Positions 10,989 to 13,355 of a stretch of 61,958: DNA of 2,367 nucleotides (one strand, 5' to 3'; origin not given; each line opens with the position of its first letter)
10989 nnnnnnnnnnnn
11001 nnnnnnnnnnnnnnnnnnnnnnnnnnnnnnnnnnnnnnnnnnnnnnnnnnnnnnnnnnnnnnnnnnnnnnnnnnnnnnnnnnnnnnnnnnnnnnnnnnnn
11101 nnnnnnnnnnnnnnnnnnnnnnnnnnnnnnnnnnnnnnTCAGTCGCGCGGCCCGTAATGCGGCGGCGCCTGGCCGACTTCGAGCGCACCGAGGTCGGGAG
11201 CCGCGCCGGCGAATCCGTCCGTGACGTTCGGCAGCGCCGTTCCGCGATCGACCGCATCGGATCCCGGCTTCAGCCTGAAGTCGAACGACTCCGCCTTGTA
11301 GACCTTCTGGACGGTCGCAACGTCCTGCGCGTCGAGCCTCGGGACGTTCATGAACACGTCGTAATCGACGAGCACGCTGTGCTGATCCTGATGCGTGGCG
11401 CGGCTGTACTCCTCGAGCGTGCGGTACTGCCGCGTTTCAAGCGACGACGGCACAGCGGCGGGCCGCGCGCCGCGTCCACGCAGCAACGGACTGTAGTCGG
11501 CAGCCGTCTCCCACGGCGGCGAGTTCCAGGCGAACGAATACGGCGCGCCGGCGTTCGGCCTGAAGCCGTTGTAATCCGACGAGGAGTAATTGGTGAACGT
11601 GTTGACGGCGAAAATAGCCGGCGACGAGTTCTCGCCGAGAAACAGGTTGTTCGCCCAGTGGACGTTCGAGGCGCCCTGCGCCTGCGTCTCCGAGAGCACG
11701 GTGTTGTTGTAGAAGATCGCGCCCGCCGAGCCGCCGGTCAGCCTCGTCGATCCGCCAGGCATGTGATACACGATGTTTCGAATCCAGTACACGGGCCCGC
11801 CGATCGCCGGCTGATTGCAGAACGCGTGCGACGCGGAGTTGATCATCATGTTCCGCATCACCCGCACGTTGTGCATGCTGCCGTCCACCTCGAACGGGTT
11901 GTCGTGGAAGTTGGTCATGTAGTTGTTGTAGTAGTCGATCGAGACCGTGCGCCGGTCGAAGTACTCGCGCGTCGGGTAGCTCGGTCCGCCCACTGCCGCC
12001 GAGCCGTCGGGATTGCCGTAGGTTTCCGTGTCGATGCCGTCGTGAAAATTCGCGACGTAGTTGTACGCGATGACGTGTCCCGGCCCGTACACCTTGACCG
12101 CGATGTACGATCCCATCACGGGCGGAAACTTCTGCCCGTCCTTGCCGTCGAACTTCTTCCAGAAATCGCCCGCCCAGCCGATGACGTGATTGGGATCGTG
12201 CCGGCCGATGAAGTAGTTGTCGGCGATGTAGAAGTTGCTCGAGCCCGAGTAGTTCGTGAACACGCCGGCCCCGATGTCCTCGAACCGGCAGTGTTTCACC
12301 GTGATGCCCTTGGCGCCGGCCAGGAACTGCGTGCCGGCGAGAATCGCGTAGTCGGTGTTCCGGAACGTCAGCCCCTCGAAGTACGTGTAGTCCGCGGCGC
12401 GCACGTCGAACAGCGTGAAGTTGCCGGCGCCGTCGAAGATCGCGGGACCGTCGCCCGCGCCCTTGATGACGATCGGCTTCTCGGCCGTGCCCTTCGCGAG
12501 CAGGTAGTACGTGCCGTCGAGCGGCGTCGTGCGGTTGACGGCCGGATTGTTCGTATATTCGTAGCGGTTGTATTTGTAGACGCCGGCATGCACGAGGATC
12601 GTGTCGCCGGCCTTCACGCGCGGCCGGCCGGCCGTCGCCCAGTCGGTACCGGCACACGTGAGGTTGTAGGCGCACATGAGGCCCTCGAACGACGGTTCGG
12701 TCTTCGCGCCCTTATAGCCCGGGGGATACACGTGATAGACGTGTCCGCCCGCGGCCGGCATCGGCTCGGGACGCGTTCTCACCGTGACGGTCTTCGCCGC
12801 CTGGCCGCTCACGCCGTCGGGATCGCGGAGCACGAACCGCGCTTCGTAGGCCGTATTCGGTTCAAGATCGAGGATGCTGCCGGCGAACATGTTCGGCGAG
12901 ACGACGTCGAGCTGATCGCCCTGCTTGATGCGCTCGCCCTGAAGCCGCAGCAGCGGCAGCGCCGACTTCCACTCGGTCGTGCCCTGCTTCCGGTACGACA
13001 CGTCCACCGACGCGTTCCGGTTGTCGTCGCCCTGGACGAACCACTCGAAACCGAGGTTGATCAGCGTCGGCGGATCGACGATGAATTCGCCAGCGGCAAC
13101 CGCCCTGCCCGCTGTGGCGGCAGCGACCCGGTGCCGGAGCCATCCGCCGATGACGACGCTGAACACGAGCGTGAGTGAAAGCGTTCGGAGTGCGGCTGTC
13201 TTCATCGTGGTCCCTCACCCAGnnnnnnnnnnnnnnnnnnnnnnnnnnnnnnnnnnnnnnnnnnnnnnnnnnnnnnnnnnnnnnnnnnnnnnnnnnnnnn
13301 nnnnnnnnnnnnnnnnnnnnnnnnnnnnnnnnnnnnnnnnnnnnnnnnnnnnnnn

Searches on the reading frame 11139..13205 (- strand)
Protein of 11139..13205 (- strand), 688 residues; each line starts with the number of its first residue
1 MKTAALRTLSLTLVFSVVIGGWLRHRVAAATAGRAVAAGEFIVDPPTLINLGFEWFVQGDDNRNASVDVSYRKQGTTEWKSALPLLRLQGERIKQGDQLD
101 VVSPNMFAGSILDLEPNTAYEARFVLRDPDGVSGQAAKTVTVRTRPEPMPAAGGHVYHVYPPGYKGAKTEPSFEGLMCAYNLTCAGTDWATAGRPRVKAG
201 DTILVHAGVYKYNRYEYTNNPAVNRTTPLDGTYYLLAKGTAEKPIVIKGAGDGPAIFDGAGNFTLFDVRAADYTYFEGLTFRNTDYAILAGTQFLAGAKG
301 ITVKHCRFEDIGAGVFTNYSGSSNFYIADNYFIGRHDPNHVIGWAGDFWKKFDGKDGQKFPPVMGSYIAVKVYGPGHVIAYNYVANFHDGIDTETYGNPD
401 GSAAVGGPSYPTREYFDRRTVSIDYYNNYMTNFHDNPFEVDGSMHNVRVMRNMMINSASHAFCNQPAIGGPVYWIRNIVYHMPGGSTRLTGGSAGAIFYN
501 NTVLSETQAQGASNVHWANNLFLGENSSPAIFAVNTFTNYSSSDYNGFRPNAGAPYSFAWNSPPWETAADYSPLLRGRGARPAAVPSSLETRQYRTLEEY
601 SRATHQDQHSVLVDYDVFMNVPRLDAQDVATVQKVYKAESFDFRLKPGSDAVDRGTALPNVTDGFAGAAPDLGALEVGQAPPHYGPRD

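Call 8: search_protein_families(library=pfam, proteins=[window:11139-13205:-], max_evalue=0.01)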
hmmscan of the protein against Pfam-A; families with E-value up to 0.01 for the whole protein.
window:11139-13205:- (688 aa): 0 families

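Call 9: search_protein_families(library=ncbifam, proteins=[window:11139-13205:-], max_evalue=0.01)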
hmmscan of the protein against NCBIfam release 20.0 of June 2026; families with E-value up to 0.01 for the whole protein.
window:11139-13205:- (688 aa): 0 families

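Call 75: search_solved_structures(query=window:11139-13205:-, max_evalue=1)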
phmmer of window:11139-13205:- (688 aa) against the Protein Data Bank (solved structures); distinct sequences matched with E-value up to 1: 0.
